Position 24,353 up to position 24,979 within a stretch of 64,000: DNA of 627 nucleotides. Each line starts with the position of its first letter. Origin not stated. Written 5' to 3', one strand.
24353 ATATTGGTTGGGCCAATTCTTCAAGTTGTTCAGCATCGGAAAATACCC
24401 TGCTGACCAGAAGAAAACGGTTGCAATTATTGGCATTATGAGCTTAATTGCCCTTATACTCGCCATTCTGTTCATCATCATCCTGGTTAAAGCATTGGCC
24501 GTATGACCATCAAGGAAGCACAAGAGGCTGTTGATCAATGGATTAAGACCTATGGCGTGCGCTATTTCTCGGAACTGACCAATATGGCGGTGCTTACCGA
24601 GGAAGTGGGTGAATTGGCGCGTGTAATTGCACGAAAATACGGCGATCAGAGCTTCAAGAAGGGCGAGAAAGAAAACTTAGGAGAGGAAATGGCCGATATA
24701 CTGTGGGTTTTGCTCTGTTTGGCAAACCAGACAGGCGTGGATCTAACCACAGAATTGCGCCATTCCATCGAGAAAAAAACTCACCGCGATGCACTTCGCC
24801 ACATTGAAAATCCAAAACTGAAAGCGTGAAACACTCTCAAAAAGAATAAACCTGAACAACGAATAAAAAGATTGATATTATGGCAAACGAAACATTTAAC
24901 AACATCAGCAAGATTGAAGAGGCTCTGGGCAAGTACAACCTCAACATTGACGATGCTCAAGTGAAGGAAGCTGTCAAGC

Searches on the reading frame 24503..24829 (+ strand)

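Call 79: search_protein_families(library=pfam, proteins=[window:24503-24829:+], max_evalue=0.00001)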
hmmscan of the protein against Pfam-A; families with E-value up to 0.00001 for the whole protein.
window:24503-24829:+ (108 aa): 3 families
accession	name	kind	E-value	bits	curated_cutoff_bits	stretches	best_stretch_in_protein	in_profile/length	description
PF03819.22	MazG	-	4.3e-15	56.2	22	1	23-96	2-70/74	MazG nucleotide pyrophosphohydrolase domain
PF12643.12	MazG-like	-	2.7e-06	28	27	1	51-94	26-68/85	MazG-like family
PF01503.22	PRA-PH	-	4.4e-06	27.5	21.3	1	28-83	31-77/86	Phosphoribosyl-ATP pyrophosphohydrolase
